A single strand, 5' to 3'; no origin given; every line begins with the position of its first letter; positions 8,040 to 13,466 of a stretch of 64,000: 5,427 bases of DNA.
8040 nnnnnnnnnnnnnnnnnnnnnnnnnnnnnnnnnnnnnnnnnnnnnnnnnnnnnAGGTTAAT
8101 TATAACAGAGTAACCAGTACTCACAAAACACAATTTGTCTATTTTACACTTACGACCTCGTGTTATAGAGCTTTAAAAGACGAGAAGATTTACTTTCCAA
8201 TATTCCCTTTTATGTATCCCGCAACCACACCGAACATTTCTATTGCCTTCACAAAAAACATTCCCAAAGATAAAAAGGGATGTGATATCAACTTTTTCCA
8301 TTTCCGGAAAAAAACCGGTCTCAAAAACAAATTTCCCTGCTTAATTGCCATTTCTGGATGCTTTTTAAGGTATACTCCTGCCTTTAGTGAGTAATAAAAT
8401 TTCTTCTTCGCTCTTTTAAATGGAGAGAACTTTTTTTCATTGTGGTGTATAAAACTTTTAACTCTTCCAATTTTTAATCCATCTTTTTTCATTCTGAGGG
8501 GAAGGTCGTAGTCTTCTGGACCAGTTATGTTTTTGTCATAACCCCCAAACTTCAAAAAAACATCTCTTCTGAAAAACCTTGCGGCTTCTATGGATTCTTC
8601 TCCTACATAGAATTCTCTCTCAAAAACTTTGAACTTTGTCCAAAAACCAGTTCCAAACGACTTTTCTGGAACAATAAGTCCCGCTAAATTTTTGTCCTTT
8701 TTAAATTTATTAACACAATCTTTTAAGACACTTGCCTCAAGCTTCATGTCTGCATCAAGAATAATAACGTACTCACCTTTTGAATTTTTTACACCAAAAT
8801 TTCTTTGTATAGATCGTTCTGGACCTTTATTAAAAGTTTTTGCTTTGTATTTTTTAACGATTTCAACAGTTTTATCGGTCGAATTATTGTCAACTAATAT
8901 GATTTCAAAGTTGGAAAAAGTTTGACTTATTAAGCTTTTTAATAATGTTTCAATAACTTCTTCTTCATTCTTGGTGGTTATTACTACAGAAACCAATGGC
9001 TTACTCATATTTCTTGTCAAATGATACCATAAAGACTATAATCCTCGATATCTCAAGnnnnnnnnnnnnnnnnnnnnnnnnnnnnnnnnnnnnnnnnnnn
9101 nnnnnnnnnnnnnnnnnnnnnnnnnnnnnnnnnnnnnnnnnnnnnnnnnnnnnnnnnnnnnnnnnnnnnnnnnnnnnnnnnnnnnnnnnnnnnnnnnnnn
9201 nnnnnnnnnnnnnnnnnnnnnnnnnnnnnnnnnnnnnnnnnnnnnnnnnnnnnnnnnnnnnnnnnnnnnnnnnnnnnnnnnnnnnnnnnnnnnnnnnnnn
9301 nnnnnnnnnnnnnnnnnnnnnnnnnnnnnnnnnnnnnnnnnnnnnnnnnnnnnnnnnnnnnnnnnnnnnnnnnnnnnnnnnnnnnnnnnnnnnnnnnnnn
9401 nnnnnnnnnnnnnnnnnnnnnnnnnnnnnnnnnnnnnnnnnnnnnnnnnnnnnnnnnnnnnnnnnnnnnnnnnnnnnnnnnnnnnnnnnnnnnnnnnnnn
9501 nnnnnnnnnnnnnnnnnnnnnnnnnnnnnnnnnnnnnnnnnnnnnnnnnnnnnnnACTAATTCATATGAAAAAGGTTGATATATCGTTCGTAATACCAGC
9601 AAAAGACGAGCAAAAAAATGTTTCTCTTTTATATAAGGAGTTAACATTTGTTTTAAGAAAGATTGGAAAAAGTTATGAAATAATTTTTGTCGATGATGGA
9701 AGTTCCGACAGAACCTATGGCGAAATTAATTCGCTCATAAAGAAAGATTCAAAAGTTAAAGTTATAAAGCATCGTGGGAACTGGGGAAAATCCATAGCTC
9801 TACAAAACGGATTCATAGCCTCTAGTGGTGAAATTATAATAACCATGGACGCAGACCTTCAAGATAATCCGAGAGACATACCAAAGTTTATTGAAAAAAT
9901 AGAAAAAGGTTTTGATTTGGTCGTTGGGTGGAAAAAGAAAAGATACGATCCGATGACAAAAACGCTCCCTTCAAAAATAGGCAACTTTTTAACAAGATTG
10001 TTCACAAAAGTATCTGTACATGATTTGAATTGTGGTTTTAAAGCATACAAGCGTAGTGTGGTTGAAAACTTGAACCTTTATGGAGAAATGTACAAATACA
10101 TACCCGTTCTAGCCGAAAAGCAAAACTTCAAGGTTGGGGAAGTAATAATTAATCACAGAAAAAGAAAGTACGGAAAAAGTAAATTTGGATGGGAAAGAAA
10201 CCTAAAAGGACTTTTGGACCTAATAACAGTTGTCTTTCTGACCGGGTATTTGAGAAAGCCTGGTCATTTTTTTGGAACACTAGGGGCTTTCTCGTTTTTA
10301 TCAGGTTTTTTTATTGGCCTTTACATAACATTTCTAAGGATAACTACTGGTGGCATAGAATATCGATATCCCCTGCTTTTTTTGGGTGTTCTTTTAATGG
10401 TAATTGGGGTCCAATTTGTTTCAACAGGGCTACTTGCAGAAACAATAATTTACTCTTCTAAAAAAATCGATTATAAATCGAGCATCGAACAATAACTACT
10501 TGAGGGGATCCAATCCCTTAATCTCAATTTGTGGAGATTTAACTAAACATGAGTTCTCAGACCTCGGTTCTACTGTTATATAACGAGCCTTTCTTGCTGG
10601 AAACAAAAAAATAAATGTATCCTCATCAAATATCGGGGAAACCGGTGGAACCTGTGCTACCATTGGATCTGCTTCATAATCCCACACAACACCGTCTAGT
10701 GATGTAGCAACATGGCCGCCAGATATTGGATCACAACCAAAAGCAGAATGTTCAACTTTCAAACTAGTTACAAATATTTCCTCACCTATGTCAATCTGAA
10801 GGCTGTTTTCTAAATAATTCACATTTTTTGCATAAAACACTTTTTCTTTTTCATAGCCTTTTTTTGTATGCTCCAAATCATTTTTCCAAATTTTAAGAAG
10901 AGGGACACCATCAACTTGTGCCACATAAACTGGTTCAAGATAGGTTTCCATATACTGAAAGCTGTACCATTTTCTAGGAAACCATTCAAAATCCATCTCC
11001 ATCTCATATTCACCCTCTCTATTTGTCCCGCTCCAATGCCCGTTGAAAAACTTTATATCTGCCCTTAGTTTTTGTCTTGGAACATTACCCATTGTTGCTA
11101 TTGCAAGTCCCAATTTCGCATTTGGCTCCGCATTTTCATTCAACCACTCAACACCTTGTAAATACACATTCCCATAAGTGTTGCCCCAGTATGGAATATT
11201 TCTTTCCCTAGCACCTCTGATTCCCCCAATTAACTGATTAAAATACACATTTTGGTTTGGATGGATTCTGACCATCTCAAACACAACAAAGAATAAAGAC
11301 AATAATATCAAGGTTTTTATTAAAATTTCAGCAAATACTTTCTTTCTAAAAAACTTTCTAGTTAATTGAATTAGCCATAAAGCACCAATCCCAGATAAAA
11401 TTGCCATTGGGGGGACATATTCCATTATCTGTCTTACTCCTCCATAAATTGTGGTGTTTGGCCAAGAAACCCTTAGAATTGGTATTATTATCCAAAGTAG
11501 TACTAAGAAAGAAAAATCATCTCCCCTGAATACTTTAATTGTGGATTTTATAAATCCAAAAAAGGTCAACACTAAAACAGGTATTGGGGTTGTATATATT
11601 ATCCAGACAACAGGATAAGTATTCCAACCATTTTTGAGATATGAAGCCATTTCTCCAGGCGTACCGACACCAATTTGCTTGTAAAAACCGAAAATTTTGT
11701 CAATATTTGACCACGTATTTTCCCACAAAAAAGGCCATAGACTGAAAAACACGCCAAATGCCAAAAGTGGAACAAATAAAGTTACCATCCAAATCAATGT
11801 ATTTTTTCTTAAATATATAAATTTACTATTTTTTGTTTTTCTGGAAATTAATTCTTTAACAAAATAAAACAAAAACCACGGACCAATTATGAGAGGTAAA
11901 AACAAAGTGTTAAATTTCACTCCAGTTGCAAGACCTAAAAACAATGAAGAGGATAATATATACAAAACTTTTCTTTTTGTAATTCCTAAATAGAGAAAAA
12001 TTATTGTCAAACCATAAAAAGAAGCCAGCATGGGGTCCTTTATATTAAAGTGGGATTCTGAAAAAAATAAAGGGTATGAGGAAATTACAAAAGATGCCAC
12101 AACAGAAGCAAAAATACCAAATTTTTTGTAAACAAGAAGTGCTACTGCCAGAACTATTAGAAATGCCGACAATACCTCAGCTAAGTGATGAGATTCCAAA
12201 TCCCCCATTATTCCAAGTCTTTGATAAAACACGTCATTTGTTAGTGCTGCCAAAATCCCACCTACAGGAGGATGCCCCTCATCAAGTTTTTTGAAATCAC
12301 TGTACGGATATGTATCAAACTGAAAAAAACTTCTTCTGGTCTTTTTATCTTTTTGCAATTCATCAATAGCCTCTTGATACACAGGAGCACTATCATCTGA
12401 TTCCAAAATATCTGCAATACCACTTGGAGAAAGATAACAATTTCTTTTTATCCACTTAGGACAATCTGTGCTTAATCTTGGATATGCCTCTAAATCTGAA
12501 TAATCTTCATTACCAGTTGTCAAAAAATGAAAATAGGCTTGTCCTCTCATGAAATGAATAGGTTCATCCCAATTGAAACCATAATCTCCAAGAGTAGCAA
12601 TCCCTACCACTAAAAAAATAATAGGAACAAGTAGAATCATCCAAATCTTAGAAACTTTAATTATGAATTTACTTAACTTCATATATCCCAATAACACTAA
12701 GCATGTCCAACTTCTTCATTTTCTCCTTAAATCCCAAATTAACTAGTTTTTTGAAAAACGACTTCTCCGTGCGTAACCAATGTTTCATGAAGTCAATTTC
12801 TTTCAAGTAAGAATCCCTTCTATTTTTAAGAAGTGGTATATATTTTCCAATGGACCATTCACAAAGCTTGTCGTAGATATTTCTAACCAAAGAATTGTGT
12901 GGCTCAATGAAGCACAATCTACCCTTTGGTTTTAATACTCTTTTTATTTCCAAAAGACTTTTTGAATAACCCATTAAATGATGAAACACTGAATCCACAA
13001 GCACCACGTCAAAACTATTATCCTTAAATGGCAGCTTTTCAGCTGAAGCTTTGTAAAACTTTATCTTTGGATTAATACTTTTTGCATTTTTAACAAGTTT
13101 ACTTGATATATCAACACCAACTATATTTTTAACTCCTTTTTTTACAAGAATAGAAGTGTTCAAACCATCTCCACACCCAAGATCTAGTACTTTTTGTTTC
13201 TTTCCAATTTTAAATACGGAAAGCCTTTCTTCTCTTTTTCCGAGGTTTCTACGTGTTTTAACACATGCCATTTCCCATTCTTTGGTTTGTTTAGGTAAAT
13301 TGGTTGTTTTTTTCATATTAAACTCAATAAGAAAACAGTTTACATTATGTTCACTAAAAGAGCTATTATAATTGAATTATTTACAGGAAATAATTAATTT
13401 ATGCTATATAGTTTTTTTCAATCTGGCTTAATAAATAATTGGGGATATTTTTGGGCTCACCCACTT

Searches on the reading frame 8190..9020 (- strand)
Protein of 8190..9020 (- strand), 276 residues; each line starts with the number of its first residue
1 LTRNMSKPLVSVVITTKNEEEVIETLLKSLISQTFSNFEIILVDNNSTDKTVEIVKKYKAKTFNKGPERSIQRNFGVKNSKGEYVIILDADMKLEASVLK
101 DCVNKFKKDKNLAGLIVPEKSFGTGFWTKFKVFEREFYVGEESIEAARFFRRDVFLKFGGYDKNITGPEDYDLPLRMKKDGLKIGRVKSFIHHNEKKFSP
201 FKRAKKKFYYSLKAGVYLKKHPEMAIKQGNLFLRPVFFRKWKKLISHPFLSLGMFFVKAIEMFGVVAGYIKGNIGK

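Call 52: search_protein_families(library=pfam, proteins=[window:8190-9020:-], max_evalue=0.001)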
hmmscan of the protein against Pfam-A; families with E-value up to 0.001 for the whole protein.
window:8190-9020:- (276 aa): 3 families
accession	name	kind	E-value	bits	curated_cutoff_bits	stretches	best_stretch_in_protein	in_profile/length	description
PF00535.33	Glycos_transf_2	-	1.8e-28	100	23.3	1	11-133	1-131/168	Glycosyl transferase family 2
PF10111.15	Glyco_tranf_2_2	-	1.6e-10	41.4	27.3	1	11-93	1-93/276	Glycosyltransferase like family 2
PF13641.12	Glyco_tranf_2_3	-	2.6e-10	41.1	27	1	10-197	3-214/230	Glycosyltransferase like family 2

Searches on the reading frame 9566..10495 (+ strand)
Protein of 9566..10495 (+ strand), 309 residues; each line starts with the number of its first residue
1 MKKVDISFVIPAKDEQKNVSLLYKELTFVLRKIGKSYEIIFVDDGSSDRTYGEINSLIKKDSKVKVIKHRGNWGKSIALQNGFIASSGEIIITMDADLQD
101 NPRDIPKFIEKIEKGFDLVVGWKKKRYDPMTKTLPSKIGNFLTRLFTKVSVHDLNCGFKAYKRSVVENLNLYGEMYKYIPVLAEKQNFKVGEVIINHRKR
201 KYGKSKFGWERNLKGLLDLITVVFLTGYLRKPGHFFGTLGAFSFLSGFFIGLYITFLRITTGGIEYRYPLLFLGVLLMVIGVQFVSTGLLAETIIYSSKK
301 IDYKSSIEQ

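Call 52: search_protein_families(library=pfam, proteins=[window:9566-10495:+], max_evalue=0.001)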
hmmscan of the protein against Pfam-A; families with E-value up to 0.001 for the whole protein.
window:9566-10495:+ (309 aa): 2 families
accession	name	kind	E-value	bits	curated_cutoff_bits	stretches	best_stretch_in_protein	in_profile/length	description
PF00535.33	Glycos_transf_2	-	1.3e-31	110.3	23.3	1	7-168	1-166/168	Glycosyl transferase family 2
PF10111.15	Glyco_tranf_2_2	-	0.00013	22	27.3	1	34-98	27-92/276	Glycosyltransferase like family 2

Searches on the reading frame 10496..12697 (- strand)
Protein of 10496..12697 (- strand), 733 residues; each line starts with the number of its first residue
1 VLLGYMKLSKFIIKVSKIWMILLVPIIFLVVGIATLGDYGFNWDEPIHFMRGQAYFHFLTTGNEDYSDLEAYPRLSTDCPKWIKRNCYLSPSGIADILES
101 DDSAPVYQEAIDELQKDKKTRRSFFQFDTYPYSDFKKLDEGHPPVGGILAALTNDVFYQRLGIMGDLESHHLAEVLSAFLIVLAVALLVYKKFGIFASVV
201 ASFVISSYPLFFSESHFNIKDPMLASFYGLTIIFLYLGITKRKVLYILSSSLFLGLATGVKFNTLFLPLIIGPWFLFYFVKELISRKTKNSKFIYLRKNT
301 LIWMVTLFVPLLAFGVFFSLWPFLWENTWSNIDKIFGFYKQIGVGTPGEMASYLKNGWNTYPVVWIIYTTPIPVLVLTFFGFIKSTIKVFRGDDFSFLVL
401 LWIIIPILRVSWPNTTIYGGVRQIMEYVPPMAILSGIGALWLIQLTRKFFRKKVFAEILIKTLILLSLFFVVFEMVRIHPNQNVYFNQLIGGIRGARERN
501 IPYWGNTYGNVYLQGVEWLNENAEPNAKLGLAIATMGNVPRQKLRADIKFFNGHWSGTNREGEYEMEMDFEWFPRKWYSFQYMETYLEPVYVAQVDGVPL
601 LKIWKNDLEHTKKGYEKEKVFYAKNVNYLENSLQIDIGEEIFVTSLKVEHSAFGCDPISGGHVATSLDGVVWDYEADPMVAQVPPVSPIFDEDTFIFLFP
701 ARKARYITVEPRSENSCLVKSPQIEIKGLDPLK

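Call 52: search_protein_families(library=pfam, proteins=[window:10496-12697:-], max_evalue=0.001)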
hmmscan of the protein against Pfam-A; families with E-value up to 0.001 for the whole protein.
window:10496-12697:- (733 aa): 1 family
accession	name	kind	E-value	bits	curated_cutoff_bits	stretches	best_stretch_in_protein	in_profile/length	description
PF13231.12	PMT_2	-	1.2e-07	32.5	26.1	1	142-298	2-146/160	Dolichyl-phosphate-mannose-protein mannosyltransferase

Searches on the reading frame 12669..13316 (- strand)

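Call 52: search_protein_families(library=pfam, proteins=[window:12669-13316:-], max_evalue=0.001)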
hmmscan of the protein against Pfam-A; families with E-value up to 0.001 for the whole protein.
window:12669-13316:- (215 aa): 17 families
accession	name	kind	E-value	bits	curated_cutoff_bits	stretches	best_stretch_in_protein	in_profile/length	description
PF08241.18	Methyltransf_11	-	1e-26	93.8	21.2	1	44-136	1-95/95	Methyltransferase domain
PF13847.12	Methyltransf_31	-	1.4e-21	77.1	27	1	39-151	3-126/145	Methyltransferase domain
PF13649.12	Methyltransf_25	-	1.6e-21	77.2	27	1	43-132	1-97/97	Methyltransferase domain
PF01209.24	Ubie_methyltran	-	6e-14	52.4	20.1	1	39-148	47-166/233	ubiE/COQ5 methyltransferase family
PF13489.12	Methyltransf_23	-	7.5e-14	52.2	27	1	32-147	16-124/164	Methyltransferase domain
PF08242.18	Methyltransf_12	-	2.8e-13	50.9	30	1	44-134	1-98/98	Methyltransferase domain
PF01728.25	FtsJ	-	6.1e-07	30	24.1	1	30-112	11-103/181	FtsJ-like methyltransferase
PF08003.17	Methyltransf_9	-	1e-05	25.1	23.8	1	39-135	115-216/315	Protein of unknown function (DUF1698)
PF05175.20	MTS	-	2.8e-05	24.3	23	1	36-138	28-140/170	Methyltransferase small domain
PF13679.12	Methyltransf_32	-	7.8e-05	23.1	27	1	38-95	24-87/143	Methyltransferase domain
PF07021.18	MetW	-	0.00013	22.1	21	1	39-114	13-88/193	Methionine biosynthesis protein MetW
PF20922.3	Anamorsin_N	-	0.00014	22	27.1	1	96-142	46-93/163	Anamorsin, N-terminal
PF06325.19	PrmA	-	0.00014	21.9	22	1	39-133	161-255/296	Ribosomal protein L11 methyltransferase (PrmA)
PF00398.26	RrnaAD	-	0.00024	20.7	24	1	36-99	27-92/263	Ribosomal RNA adenine dimethylase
PF05219.18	DREV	-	0.00028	20.6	26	1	39-144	94-196/265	DREV methyltransferase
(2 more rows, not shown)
